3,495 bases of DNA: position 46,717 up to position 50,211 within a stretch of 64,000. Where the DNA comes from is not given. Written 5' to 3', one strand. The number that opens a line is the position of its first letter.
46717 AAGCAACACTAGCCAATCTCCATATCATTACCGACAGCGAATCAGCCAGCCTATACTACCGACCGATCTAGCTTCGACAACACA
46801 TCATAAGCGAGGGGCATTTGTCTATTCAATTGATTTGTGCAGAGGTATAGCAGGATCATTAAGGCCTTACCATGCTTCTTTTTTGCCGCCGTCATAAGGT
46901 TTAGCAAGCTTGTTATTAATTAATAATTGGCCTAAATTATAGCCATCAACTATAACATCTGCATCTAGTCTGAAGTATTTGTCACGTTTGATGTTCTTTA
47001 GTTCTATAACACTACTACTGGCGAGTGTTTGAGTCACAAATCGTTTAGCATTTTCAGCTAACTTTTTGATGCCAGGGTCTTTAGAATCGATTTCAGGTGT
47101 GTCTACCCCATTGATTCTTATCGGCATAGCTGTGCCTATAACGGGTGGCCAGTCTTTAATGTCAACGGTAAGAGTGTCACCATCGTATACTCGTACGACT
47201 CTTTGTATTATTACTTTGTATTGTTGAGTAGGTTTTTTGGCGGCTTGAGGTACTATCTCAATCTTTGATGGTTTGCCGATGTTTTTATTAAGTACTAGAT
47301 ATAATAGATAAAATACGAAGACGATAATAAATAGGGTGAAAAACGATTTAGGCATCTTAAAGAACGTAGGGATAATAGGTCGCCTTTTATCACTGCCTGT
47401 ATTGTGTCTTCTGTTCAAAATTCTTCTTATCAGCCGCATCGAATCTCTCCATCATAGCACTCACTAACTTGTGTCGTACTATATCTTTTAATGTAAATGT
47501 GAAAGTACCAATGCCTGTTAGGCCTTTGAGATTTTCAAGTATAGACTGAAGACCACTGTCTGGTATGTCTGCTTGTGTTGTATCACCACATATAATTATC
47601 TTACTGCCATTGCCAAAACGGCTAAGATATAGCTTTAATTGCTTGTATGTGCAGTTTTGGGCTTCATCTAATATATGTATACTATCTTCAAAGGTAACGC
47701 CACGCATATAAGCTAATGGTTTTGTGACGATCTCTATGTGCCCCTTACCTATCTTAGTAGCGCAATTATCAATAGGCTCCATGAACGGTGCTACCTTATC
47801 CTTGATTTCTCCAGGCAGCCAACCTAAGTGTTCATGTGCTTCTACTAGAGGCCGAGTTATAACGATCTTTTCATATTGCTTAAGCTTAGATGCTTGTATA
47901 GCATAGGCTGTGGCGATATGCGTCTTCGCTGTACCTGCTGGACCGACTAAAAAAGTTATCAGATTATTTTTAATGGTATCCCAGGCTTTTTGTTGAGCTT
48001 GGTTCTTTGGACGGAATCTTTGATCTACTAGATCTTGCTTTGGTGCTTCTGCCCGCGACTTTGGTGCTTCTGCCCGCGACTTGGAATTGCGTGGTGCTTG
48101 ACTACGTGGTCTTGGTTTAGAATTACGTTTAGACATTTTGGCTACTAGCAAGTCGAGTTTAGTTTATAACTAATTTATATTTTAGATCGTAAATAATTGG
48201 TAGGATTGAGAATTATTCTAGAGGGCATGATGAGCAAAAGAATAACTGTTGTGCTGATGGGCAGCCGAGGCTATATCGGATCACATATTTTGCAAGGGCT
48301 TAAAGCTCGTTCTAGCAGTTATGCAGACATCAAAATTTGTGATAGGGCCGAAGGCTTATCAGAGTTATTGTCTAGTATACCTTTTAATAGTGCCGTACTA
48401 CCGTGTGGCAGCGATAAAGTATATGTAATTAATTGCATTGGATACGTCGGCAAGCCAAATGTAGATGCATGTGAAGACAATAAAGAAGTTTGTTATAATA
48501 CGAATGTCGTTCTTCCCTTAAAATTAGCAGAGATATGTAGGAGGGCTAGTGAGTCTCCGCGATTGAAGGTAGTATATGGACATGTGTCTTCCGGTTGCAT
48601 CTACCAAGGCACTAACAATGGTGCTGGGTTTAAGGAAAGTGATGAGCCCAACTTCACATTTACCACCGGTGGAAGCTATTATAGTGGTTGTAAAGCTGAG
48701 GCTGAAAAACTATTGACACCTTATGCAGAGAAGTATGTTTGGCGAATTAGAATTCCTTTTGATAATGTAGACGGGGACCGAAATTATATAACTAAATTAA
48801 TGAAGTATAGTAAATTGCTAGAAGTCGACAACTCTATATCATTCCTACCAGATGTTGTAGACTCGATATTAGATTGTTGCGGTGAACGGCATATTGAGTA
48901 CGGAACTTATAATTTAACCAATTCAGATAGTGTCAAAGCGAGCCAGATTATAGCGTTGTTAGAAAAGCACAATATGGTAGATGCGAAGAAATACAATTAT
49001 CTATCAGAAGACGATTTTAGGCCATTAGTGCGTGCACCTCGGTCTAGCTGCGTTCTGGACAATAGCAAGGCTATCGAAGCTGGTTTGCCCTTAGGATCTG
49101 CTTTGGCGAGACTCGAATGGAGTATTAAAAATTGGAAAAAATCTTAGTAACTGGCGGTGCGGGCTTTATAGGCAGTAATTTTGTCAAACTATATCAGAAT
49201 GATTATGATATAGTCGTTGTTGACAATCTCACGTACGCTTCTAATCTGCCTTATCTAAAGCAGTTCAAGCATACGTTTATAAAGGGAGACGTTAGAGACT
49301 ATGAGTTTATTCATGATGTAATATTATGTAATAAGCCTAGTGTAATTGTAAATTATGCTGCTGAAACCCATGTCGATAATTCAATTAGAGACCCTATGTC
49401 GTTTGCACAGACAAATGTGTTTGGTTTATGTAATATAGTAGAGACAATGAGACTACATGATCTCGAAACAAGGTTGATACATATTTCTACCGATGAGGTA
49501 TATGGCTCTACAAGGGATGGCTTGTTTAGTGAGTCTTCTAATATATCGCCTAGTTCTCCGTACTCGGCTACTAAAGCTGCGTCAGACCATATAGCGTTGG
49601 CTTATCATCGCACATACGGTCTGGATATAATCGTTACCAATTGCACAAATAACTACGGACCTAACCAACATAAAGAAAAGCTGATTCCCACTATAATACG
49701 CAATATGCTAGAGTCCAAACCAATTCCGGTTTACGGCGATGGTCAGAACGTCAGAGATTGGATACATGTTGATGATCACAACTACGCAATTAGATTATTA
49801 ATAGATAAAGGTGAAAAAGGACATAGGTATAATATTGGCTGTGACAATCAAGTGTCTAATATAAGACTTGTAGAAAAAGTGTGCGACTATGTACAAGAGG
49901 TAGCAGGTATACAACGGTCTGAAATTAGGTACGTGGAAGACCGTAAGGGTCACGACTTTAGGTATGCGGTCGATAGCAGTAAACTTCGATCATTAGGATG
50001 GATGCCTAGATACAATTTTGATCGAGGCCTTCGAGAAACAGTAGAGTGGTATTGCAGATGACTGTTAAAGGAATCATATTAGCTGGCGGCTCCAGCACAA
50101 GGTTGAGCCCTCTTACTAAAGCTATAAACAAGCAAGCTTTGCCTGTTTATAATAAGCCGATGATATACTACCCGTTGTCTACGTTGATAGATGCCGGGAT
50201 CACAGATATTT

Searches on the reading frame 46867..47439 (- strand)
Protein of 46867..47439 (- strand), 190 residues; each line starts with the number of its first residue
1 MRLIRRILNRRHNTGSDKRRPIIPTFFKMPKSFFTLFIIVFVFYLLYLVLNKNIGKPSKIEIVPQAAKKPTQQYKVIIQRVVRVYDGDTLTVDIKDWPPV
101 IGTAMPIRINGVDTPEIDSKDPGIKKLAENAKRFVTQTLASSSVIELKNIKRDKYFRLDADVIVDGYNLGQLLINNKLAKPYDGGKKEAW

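Call 11: search_protein_families(library=phrogs, proteins=[window:46867-47439:-])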
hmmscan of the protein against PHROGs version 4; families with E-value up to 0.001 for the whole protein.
window:46867-47439:- (190 aa): 3 families
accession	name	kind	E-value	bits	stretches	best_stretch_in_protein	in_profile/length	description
phrog_452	-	DNA, RNA and nucleotide metabolism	1.6e-17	64.9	1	67-188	59-183/201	endonuclease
phrog_8809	-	unknown function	5.4e-11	41.2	1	67-183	1089-1205/2317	-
phrog_20876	-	DNA, RNA and nucleotide metabolism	0.00027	21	1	69-168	158-246/395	nuclease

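Call 12: search_protein_families(library=pfam, proteins=[window:46867-47439:-])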
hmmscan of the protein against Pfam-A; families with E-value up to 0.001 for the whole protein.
window:46867-47439:- (190 aa): 1 family
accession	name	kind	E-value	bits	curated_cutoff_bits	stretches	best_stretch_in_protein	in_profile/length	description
PF00565.23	SNase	-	6.7e-07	30.2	21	1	107-182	2-77/107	Staphylococcal nuclease homologue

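Call 14: find_related_loci(query=window:46867-47439:-, collection=viral_contigs, flank=3000)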
Query window:46867-47439:- (190 aa) in viral_contigs; peptide patterns used: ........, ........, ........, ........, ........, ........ (x = any residue, [..] = any of these).
32 stretches matched a pattern; 1 encode a relative of the query (tblastn E <= 1e-3); 1 distinct loci.
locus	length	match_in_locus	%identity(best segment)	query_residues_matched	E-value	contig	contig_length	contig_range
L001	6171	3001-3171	30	37-97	4e-6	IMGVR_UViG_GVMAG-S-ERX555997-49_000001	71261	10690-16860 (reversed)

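Call 16: search_dna_similar(query=window:46867-47439:-, collection=phages, mode=protein, max_rows=30, max_evalue=0.001)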
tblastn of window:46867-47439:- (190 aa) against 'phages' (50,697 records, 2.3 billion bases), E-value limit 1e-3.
Records with a match: 18; places in all: 18; records where one place covers at least 80% of the query: 0.
Best place of each record, by identity: <60% 18.
By first word of the organism name: Rhizobium 10; Methylophilales 4; Bacillus 2; Sulfurimonas 1; Caudoviricetes 1.
By host as written in the record: Methylophilales_sp._H5P1 4; Rhizobium phaseoli INC1-2 2; Rhizobium sp. N941 2; Bacillus subtilis W-23-S(r); Bacillus licheniformis ATCC 9945a 2; Sulfurimonas indica 1; R. phaseoli INC 1-2 1; R. phaseoli S20 1; R. etli NXC12 1; and 4 more.
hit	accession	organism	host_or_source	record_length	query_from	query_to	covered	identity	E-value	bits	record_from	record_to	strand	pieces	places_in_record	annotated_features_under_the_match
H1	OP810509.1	Sulfurimonas phage SNW-1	Sulfurimonas indica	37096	76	190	61%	51.3%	1e-30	122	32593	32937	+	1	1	thermonuclease family protein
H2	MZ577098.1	Methylophilales phage Melnitz-3 EXVC039M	Methylophilales_sp._H5P1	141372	69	188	63%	33.1%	2e-4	47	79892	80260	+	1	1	nuclease-like protein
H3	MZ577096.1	Methylophilales phage Melnitz-2 EXVC040M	Methylophilales_sp._H5P1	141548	69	188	63%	33.1%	2e-4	47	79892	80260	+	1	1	nuclease-like protein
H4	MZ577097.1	Methylophilales phage Melnitz EXVC044M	Methylophilales_sp._H5P1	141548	69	188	63%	33.1%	2e-4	47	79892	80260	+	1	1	nuclease-like protein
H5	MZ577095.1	Methylophilales phage Melnitz-1 EXVC043M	Methylophilales_sp._H5P1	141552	69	188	63%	33.1%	2e-4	47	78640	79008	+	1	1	putative nuclease protein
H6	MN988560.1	Rhizobium phage RHph_TM21B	R. phaseoli INC 1-2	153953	80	190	58%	34.5%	5e-9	60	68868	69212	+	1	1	nuclease SNase-like protein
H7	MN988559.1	Rhizobium phage RHph_TM39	R. phaseoli S20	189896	80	190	58%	34.5%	5e-9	60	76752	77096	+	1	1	nuclease SNase-like protein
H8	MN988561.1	Rhizobium phage RHph_TM61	R. etli NXC12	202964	80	190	58%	34.5%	5e-9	60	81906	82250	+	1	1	nuclease SNase-like protein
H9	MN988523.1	Rhizobium phage RHph_TM2_3B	Rhizobium phaseoli T2_3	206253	80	190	58%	34.5%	5e-9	60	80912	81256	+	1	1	nuclease SNase-like protein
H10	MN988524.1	Rhizobium phage RHph_TM3_3_6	Rhizobium phaseoli T3_6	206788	80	190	58%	34.5%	5e-9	60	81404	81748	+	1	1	nuclease SNase-like protein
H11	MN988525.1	Rhizobium phage RHph_Y65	Rhizobium phaseoli INC1-2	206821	80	190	58%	34.5%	5e-9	60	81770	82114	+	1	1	nuclease SNase-like protein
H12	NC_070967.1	Rhizobium phage RHph_Y65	Rhizobium phaseoli INC1-2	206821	80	190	58%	34.5%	5e-9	60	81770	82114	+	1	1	endonuclease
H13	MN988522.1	Rhizobium phage RHph_TM40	Rhizobium leg. CIAT894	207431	80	190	58%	34.5%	5e-9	60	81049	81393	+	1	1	nuclease SNase-like protein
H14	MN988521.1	Rhizobium phage RHph_TM30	Rhizobium sp. N941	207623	80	190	58%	34.5%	5e-9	60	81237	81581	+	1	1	nuclease SNase-like protein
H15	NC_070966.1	Rhizobium phage RHph_TM30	Rhizobium sp. N941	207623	80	190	58%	34.5%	5e-9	60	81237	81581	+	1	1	endonuclease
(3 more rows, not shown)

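Call 17: find_homologous_proteins(query=window:46867-47439:-)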
Query window:46867-47439:- (190 aa): 147 proteins with E <= 0.001 among 400 candidates; the best 120 are listed. Only proteins of 104 to 333 residues were searched: fused or split forms outside these lengths cannot appear, so this answer is no evidence that the protein stands alone or is whole; lengths 'longer' or 'shorter' looks for them.
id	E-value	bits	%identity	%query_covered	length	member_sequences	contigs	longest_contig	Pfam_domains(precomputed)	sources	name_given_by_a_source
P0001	2.2e-120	417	100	100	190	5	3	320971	PF00565.24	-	-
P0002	1.6e-41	160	48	95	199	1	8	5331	PF00565.24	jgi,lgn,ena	-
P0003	7.1e-40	155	46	82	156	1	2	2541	PF00565.24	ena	-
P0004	9.1e-40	154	49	82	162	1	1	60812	PF00565.24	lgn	-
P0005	1.0e-39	154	43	100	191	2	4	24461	PF00565.24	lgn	-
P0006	4.2e-39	152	42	99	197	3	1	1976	PF00565.24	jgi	jgi:micrococcal nuclease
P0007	6.7e-38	148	40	100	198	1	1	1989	PF00565.24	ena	-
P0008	1.2e-36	144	48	82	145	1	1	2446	PF00565.24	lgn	-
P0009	2.4e-34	137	55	61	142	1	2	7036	PF00565.24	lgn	-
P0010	1.6e-32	131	51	59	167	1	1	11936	-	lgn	-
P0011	6.7e-32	129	51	64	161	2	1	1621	PF00565.24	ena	-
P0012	2.8e-31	127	56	58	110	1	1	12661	PF00565.24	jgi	jgi:endonuclease YncB( thermonuclease family)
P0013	1.5e-29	121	51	67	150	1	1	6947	PF00565.24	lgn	-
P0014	7.1e-29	119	45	84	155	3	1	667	PF00565.24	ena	-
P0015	7.7e-28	115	53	61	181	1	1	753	PF00565.24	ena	-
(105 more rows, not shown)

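Call 20: find_encoding_contigs(protein=P0005, flank=4000, max_places=4)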
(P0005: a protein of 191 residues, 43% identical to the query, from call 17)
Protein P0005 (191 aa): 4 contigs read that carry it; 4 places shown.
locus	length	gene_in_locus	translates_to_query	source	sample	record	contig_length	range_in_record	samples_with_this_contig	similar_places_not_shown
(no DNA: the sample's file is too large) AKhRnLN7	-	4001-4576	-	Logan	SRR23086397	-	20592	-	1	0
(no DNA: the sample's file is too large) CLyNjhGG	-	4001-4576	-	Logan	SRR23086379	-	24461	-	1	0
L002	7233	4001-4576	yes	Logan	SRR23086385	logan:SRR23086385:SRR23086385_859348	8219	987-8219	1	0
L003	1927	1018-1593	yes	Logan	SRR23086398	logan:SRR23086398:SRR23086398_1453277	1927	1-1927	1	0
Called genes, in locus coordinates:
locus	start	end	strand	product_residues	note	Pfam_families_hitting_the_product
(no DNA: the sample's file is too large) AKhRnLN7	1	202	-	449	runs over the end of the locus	?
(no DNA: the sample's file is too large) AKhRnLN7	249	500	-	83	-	-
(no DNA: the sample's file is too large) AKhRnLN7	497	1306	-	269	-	PF00483:NTP_transferase, PF12804:NTP_transf_3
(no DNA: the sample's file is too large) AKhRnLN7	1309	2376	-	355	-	PF01073:3Beta_HSD, PF01370:Epimerase, PF02719:Polysacc_synt_2, PF04321:RmlD_sub_bind, PF16363:GDP_Man_Dehyd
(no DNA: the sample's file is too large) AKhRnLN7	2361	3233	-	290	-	PF01370:Epimerase, PF04321:RmlD_sub_bind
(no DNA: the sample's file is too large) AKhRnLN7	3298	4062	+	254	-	PF02562:PhoH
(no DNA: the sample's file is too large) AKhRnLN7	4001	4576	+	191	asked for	PF00565:SNase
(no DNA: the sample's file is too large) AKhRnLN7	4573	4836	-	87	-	-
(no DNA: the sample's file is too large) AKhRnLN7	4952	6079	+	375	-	PF20903:SPL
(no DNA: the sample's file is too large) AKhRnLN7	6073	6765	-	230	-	PF02511:Thy1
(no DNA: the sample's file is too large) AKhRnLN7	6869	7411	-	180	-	-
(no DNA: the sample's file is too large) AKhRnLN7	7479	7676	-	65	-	-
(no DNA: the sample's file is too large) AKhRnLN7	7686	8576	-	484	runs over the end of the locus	-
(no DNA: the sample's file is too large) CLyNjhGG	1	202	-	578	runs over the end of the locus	PF07733:DNA_pol3_alpha, PF17657:DNA_pol3_finger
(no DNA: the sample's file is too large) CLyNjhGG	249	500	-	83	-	-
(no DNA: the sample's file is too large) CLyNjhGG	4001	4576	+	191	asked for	PF00565:SNase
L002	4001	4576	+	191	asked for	PF00565:SNase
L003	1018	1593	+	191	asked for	PF00565:SNase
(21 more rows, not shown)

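Call 21: find_encoding_contigs(protein=P0004, flank=4000, max_places=3)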
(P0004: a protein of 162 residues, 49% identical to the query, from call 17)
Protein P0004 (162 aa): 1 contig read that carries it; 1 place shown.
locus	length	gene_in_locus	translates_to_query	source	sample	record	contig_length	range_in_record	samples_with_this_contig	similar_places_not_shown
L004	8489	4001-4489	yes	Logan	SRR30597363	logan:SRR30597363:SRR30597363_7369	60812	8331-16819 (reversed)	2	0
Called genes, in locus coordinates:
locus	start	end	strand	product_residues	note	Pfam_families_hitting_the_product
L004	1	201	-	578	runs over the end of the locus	PF07733:DNA_pol3_alpha, PF17657:DNA_pol3_finger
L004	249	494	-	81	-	-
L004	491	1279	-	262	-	PF00483:NTP_transferase, PF12804:NTP_transf_3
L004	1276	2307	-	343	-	PF01073:3Beta_HSD, PF01370:Epimerase, PF02719:Polysacc_synt_2, PF04321:RmlD_sub_bind, PF16363:GDP_Man_Dehyd, PF07993:NAD_binding_4 (weak)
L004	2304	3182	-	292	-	PF01370:Epimerase, PF04321:RmlD_sub_bind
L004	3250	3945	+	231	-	PF01695:IstB_IS21 (faint), PF02562:PhoH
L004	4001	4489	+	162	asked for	PF00565:SNase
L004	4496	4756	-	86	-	-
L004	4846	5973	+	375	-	PF20903:SPL, PF04055:Radical_SAM (faint)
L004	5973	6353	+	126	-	-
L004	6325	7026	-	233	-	PF02511:Thy1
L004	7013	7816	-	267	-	-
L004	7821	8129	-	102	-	-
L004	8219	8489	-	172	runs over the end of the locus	-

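Call 44: find_encoding_contigs(protein=P0002, flank=4000, max_places=4)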
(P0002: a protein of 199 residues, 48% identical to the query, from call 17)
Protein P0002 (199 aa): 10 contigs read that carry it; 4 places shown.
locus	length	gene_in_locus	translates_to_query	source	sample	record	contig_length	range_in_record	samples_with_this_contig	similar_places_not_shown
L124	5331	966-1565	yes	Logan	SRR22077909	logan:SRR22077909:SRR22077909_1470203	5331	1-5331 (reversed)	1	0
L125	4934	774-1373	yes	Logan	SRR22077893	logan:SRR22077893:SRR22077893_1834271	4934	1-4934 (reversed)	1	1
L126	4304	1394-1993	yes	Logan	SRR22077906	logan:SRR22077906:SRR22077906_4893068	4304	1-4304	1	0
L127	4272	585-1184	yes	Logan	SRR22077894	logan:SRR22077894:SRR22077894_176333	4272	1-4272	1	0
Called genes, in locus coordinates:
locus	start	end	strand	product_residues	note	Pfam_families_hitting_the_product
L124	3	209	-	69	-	?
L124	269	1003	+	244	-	PF02562:PhoH, PF13604:AAA_30 (weak), PF13245:AAA_19 (faint)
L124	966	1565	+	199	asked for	PF00565:SNase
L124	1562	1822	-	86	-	-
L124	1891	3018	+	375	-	PF20903:SPL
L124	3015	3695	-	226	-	PF02511:Thy1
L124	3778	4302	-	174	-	-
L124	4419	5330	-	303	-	?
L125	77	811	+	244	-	PF02562:PhoH, PF13604:AAA_30 (weak), PF13245:AAA_19 (faint)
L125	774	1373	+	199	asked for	PF00565:SNase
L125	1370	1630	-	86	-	-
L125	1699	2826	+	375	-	PF20903:SPL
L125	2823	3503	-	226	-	PF02511:Thy1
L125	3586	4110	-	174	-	-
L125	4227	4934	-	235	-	?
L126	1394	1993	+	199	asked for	PF00565:SNase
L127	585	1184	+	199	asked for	PF00565:SNase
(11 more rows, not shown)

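Call 45: find_encoding_contigs(protein=P0003, flank=4000, max_places=3)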
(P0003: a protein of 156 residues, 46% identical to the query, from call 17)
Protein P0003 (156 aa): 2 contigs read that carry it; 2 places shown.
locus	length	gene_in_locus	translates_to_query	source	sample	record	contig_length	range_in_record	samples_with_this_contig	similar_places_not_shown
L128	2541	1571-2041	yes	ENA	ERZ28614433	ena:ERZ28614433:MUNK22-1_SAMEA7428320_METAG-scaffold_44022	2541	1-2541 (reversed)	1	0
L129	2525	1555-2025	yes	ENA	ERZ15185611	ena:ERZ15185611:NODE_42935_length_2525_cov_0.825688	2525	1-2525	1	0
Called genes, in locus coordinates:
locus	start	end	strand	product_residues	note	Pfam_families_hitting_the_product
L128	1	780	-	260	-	?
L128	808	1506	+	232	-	PF01695:IstB_IS21 (weak), PF02562:PhoH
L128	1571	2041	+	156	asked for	PF00565:SNase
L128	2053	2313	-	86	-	-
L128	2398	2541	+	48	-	?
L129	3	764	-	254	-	?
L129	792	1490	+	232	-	PF01695:IstB_IS21 (weak), PF02562:PhoH, PF13604:AAA_30 (faint), PF13245:AAA_19 (faint)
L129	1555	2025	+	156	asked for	PF00565:SNase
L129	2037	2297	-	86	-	-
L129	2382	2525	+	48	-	?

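Call 46: find_encoding_contigs(protein=P0007, flank=4000, max_places=3)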
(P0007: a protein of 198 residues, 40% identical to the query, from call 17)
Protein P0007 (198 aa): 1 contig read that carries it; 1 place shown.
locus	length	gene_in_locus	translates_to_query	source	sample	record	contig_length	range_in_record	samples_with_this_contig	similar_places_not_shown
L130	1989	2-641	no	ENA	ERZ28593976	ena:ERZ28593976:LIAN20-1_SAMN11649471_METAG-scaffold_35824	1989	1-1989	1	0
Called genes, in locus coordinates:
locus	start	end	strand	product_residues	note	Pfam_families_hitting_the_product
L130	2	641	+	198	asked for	PF00565:SNase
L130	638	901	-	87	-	-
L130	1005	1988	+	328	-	?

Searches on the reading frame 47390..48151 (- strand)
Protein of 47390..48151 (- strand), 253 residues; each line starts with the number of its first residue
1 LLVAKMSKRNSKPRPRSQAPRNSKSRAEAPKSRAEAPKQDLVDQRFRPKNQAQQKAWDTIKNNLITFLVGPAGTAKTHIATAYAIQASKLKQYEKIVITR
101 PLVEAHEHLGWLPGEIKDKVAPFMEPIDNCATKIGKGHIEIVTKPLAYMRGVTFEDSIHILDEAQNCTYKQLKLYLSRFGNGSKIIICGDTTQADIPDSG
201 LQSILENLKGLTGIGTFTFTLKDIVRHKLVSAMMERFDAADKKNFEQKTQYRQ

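Call 11: search_protein_families(library=phrogs, proteins=[window:47390-48151:-])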
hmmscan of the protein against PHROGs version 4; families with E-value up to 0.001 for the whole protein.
window:47390-48151:- (253 aa): 4 families
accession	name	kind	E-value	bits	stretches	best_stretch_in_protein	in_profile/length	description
phrog_170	-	other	2.3e-63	215.5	1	4-249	40-289/323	PhoH-like phosphate starvation-inducible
phrog_2765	-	other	4.9e-40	138.7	1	44-229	230-435/443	PhoH-like phosphate starvation-inducible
phrog_32482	-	other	4.7e-10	39.7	1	67-203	401-544/589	PhoH-like phosphate starvation-inducible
phrog_4412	-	DNA, RNA and nucleotide metabolism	0.00028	20.3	0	154-235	420-496/743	exonuclease V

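Call 12: search_protein_families(library=pfam, proteins=[window:47390-48151:-])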
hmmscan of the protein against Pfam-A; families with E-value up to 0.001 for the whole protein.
window:47390-48151:- (253 aa): 3 families
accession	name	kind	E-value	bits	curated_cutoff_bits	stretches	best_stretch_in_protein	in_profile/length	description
PF02562.22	PhoH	-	4.9e-57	193.2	27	1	47-237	3-204/205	PhoH-like protein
PF13604.12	AAA_30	-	2.5e-07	31.1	27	1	50-229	3-158/191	AAA domain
PF13245.12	AAA_19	-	8.4e-05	23.2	25.1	1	53-194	1-129/134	AAA domain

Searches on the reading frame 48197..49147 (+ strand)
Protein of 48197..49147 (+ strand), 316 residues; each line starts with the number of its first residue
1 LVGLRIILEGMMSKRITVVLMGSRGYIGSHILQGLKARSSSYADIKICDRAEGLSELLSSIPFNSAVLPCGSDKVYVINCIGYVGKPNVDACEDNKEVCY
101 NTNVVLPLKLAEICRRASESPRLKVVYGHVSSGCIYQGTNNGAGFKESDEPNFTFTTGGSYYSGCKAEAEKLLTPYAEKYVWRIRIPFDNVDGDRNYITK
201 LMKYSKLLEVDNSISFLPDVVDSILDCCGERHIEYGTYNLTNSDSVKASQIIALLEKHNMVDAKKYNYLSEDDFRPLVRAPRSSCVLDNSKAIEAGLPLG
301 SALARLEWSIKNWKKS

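Call 11: search_protein_families(library=phrogs, proteins=[window:48197-49147:+])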
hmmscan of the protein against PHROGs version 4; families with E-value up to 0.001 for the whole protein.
window:48197-49147:+ (316 aa): 1 family
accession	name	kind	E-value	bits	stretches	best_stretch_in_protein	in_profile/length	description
phrog_540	-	DNA, RNA and nucleotide metabolism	1.6e-08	34.5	1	11-185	288-453/715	nucleotide-sugar epimerase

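Call 12: search_protein_families(library=pfam, proteins=[window:48197-49147:+])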
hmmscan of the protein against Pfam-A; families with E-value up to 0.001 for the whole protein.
window:48197-49147:+ (316 aa): 2 families
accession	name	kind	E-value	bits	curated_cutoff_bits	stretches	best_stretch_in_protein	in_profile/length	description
PF01370.27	Epimerase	-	5.6e-09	36.2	20.9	1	18-184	1-164/240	NAD dependent epimerase/dehydratase family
PF04321.23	RmlD_sub_bind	-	9.8e-08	31.8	27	1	18-274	3-246/287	RmlD substrate binding domain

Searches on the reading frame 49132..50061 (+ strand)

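Call 11: search_protein_families(library=phrogs, proteins=[window:49132-50061:+])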
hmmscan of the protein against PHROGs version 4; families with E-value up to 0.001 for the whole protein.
window:49132-50061:+ (309 aa): 1 family
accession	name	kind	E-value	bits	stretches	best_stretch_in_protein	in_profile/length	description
phrog_540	-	DNA, RNA and nucleotide metabolism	4.6e-95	320.5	1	1-308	292-595/715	nucleotide-sugar epimerase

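Call 12: search_protein_families(library=pfam, proteins=[window:49132-50061:+])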
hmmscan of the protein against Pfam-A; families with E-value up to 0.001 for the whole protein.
window:49132-50061:+ (309 aa): 6 families
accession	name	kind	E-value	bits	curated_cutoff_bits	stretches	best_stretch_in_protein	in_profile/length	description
PF16363.11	GDP_Man_Dehyd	-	1.7e-73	248.4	27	1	5-303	1-332/332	GDP-mannose 4,6 dehydratase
PF01370.27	Epimerase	-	1.8e-63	214.6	20.9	1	4-236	1-240/240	NAD dependent epimerase/dehydratase family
PF04321.23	RmlD_sub_bind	-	8.3e-19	68.2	27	1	3-203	2-178/287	RmlD substrate binding domain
PF01073.25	3Beta_HSD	-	2e-13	50.5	22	1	5-216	1-221/280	3-beta hydroxysteroid dehydrogenase/isomerase family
PF02719.21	Polysacc_synt_2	-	7.7e-12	45.4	20.2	1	4-231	1-221/293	Polysaccharide biosynthesis protein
PF07993.18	NAD_binding_4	-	4e-07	29.9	20.1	1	65-172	85-205/258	Male sterility protein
